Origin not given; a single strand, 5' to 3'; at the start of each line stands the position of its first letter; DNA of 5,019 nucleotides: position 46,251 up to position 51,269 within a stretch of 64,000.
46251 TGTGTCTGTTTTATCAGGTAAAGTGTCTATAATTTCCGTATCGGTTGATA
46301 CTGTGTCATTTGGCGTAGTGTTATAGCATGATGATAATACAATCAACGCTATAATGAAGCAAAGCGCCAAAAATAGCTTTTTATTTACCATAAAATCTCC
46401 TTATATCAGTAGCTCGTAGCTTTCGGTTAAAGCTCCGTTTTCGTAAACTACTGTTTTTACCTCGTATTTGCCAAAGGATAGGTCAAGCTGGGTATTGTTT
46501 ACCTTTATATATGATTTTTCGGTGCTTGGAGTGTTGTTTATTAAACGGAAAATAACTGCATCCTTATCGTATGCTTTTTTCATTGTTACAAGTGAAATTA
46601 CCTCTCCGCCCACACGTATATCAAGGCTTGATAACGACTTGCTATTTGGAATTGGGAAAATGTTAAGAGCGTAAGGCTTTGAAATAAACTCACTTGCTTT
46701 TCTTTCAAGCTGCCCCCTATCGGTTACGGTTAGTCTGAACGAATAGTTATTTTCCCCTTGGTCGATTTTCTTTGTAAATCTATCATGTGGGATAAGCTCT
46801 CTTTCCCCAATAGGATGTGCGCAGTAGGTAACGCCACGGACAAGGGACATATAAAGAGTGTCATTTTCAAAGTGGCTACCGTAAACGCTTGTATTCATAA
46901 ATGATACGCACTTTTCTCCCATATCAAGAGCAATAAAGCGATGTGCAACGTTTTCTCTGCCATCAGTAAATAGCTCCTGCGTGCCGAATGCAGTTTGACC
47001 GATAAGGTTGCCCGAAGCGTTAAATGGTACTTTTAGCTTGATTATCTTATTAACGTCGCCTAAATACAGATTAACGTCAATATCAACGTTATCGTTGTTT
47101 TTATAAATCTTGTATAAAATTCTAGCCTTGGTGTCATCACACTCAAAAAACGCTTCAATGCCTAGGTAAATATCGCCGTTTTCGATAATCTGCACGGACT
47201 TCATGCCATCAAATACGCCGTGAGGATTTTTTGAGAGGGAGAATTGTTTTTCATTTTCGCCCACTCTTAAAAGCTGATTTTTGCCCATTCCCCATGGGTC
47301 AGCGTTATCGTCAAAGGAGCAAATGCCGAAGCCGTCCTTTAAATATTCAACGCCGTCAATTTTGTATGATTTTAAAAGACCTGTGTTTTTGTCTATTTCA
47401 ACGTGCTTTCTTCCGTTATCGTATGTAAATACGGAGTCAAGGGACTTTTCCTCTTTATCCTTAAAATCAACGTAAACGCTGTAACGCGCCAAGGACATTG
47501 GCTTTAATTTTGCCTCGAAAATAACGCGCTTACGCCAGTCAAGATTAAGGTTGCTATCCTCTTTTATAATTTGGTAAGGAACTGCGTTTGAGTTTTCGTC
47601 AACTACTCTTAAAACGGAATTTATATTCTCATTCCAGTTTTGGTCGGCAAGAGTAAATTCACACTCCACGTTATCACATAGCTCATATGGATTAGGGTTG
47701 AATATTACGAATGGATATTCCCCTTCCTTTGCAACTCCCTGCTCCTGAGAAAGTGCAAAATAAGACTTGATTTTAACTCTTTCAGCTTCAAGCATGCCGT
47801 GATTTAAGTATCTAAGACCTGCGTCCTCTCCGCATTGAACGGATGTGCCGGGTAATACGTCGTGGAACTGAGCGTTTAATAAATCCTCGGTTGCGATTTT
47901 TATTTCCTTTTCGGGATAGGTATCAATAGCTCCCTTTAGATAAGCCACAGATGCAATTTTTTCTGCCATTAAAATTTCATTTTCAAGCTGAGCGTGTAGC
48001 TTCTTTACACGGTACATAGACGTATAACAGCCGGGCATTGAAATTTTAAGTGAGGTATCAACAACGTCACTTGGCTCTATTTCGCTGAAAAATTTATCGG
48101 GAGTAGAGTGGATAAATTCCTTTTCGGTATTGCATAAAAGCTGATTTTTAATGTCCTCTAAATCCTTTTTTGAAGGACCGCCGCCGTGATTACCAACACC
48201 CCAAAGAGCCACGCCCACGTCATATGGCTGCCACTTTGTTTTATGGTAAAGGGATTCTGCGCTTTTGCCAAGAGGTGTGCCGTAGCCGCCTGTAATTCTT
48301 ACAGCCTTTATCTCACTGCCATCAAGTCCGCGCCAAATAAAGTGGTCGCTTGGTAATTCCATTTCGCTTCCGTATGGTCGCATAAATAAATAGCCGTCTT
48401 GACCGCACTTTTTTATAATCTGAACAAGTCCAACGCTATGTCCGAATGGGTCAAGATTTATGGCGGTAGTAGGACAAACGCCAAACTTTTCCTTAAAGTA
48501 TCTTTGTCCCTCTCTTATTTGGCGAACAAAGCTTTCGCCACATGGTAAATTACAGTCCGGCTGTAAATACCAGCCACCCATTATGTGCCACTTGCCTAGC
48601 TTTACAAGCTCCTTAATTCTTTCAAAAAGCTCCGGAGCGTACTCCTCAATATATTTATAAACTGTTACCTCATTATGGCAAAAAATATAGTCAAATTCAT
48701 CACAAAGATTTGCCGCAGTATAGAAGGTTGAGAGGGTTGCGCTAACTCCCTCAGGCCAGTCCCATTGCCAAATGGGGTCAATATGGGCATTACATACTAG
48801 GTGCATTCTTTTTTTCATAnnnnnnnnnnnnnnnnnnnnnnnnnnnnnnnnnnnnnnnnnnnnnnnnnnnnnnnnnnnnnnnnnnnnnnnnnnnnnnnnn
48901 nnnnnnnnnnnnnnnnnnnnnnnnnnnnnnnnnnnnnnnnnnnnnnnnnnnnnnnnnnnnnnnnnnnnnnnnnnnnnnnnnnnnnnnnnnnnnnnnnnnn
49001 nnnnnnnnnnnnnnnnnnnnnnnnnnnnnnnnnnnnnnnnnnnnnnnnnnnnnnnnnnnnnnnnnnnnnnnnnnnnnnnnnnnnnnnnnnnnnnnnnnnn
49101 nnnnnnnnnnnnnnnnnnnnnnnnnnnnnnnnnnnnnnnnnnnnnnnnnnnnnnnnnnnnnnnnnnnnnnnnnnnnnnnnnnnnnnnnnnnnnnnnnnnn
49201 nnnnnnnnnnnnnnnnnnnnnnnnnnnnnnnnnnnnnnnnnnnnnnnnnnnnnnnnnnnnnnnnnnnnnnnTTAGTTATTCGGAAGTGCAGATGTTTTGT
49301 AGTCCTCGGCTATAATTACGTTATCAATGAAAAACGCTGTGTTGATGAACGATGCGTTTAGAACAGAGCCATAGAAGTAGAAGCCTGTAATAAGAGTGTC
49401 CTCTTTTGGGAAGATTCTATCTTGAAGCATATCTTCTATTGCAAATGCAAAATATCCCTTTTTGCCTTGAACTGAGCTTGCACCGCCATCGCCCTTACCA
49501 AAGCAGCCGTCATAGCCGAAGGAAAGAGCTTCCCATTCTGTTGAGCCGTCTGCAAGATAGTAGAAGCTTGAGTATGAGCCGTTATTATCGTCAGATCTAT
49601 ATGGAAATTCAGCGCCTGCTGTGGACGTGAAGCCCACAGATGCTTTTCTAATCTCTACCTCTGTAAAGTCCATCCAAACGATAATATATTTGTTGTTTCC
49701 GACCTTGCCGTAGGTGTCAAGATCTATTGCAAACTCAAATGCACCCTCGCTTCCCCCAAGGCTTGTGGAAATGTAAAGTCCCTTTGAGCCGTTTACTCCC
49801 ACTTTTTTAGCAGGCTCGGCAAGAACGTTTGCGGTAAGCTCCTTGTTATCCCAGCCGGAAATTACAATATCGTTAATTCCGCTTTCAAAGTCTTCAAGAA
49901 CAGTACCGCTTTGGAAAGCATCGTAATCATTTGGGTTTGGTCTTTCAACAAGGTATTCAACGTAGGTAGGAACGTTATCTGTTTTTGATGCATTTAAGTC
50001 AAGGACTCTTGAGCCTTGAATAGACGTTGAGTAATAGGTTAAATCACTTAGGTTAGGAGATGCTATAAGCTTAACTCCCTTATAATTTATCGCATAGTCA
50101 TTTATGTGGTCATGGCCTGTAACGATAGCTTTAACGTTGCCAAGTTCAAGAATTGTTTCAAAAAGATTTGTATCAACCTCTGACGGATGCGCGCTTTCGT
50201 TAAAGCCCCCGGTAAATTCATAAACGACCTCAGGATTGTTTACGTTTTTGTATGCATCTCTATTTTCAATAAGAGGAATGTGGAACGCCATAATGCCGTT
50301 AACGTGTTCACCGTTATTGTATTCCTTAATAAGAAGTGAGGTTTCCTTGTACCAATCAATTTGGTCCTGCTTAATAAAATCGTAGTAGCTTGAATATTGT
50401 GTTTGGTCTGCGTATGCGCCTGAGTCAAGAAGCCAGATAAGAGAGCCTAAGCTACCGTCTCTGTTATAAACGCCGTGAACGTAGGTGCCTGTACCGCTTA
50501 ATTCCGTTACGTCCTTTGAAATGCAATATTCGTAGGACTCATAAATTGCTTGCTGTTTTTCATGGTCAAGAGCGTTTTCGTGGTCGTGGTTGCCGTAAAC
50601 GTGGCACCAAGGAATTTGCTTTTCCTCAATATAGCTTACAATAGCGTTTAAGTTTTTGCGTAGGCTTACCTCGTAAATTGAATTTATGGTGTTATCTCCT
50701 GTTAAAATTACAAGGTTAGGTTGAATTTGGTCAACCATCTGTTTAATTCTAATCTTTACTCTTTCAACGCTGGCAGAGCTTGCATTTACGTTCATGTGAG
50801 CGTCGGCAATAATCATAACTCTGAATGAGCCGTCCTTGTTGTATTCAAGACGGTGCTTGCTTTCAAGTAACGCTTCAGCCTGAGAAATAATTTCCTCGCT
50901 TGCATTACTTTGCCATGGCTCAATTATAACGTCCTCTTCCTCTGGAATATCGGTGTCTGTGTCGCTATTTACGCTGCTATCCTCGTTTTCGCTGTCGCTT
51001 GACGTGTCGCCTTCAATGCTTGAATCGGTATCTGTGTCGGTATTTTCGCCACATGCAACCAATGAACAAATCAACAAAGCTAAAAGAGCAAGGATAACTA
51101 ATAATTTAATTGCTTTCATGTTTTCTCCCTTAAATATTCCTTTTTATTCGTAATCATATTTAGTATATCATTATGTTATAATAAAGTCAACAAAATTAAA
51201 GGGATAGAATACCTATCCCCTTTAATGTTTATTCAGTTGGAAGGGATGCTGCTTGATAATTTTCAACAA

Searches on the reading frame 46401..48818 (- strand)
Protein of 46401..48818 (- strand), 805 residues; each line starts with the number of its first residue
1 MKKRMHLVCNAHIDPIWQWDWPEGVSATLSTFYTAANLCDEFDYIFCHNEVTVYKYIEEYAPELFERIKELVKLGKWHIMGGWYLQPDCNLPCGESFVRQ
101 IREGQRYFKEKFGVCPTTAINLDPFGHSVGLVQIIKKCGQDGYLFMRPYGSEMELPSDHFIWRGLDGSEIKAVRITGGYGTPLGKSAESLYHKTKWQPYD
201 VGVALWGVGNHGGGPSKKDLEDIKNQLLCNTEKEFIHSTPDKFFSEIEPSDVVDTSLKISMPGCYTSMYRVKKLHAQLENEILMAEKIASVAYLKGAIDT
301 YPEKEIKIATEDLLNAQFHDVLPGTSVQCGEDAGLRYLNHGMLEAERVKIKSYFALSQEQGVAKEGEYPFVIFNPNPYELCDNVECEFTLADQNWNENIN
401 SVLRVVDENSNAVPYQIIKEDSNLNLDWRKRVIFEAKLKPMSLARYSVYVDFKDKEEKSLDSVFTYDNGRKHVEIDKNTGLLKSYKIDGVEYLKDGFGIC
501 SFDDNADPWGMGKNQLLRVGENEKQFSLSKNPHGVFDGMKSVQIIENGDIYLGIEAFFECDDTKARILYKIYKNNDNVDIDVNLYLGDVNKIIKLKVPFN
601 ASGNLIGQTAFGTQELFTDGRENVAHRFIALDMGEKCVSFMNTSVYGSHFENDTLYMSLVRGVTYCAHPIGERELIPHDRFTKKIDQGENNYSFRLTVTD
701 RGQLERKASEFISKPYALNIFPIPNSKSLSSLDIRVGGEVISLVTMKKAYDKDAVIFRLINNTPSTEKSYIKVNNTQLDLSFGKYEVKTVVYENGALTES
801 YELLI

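Call 8: search_protein_families(library=pfam, proteins=[window:46401-48818:-])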
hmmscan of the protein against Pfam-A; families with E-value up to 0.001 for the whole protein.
window:46401-48818:- (805 aa): 4 families
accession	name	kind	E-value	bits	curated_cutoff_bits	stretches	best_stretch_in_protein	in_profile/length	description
PF01074.27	Glyco_hydro_38N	-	1.6e-48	165.9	25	1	5-249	2-257/270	Glycosyl hydrolases family 38 N-terminal domain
PF09261.16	Alpha-mann_mid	-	3.2e-13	50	31.1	1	263-349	5-89/96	Alpha mannosidase middle domain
PF07748.19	Glyco_hydro_38C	-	1.2e-12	49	25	1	467-665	2-202/206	Glycosyl hydrolases family 38 C-terminal domain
PF03065.20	Glyco_hydro_57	-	0.00011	22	21.2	1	52-121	78-148/291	Glycosyl hydrolase family 57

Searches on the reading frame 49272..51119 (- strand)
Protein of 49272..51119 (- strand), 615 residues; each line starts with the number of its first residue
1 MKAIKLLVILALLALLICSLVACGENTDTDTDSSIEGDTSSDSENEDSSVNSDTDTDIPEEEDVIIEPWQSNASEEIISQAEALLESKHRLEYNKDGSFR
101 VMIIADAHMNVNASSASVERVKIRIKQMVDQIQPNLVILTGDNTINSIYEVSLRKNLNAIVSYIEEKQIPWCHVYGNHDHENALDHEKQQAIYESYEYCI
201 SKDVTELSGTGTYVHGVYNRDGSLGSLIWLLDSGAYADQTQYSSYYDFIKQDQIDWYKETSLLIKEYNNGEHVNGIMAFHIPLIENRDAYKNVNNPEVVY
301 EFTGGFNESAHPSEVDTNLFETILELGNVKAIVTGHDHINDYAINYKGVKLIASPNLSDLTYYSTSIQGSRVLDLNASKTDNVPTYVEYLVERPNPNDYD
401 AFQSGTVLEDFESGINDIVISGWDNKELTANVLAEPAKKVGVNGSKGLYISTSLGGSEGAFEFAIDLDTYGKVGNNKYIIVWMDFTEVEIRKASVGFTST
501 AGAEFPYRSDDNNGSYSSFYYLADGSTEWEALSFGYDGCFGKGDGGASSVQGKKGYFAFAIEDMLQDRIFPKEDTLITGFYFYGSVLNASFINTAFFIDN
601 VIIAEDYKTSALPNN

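Call 8: search_protein_families(library=pfam, proteins=[window:49272-51119:-])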
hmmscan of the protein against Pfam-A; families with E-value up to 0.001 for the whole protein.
window:49272-51119:- (615 aa): 1 family
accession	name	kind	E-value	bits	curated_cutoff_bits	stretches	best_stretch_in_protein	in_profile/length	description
PF00149.33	Metallophos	-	7.5e-14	53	21.5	1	99-339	1-190/191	Calcineurin-like phosphoesterase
